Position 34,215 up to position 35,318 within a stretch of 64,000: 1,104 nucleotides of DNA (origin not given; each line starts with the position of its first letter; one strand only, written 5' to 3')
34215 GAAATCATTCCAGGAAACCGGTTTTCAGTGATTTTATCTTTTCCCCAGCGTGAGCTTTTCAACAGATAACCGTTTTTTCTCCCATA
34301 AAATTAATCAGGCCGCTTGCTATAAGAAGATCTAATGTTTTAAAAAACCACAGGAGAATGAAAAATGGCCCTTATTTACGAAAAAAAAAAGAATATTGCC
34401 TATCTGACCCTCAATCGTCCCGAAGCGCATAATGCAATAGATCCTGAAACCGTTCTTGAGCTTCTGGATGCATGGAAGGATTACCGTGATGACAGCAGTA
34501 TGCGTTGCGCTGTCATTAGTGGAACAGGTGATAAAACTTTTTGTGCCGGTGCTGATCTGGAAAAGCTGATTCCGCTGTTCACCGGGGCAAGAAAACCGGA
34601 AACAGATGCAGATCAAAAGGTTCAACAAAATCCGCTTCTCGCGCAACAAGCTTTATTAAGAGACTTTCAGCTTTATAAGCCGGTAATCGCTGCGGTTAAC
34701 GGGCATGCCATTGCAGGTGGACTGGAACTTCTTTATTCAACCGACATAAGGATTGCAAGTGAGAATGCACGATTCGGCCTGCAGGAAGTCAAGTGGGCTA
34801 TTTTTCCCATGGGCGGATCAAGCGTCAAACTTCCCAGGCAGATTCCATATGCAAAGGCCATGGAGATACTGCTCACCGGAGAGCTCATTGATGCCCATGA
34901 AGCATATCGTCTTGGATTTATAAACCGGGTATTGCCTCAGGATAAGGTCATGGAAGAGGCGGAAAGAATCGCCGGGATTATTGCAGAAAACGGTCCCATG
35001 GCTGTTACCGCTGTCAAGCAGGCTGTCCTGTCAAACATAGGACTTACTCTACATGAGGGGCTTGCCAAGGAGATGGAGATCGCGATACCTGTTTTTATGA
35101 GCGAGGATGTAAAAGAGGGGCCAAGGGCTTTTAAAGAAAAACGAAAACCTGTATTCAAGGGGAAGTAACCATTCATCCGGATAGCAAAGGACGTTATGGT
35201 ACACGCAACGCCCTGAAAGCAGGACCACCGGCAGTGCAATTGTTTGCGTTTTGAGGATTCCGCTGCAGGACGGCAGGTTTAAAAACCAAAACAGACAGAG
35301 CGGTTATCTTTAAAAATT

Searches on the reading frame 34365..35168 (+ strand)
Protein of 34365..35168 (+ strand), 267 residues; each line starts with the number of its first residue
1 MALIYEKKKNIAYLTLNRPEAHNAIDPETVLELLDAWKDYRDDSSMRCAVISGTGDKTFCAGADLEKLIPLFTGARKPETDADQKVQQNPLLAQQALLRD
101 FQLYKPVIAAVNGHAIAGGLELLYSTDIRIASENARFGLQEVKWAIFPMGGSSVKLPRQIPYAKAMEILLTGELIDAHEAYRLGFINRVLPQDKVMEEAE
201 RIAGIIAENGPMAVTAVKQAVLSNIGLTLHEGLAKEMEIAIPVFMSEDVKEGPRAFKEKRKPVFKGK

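Call 65: search_protein_families(library=ncbifam, proteins=[window:34365-35168:+], max_evalue=1e-25)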
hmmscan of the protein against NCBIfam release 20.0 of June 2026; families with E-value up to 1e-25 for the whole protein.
window:34365-35168:+ (267 aa): 58 families (the best 25 are shown)
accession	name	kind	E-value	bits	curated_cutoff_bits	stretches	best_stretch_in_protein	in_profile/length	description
NF051848.1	EnCoAHydtEchA19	equivalog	4.5e-86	288.6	400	1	6-267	5-258/258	enoyl-CoA hydratase EchA19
NF005864.0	PRK07799.1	equivalog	4.4e-83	278.5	316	1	5-266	12-265/266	crotonase/enoyl-CoA hydratase family protein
NF042430.2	EnCoAhydt_DpgD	equivalog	3.8e-63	213.3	400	1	5-266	1-257/258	enoyl-CoA-hydratase DpgD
NF006100.0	PRK08252.1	subfamily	1.6e-62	211.4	282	1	3-267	5-254/254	crotonase/enoyl-CoA hydratase family protein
NF005802.0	PRK07657.1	equivalog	1.6e-59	201.5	363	1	7-267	10-260/260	enoyl-CoA hydratase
NF004475.0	PRK05809.1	subfamily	1.6e-57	195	394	1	3-267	6-260/260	short-chain-enoyl-CoA hydratase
NF005126.0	PRK06563.1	subfamily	1.1e-54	185.6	261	1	5-267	11-263/263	crotonase/enoyl-CoA hydratase family protein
NF004517.0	PRK05862.1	equivalog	7.6e-54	182.9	396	1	3-265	6-255/257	enoyl-CoA hydratase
NF004634.0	PRK05980.1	equivalog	1.7e-52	178.4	375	1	3-266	5-262/263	crotonase/enoyl-CoA hydratase family protein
NF002936.2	PRK03580.1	equivalog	1.4e-51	175.3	500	1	7-267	9-261/261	crotonobetainyl-CoA hydratase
NF006007.0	PRK08138.1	subfamily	1.4e-51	175.3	355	1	5-267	12-261/261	enoyl-CoA hydratase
NF006109.0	PRK08260.1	subfamily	8e-51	173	320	1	4-266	7-277/296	enoyl-CoA hydratase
NF005803.0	PRK07658.1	equivalog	1e-50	172.6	313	1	4-267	5-257/257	enoyl-CoA hydratase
NF007239.0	PRK09674.1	equivalog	1e-50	172.6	371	1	3-267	6-257/257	2,3-dehydroadipyl-CoA hydratase PaaF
NF004781.0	PRK06127.1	subfamily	1.5e-50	172.4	291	1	3-267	13-269/269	enoyl-CoA hydratase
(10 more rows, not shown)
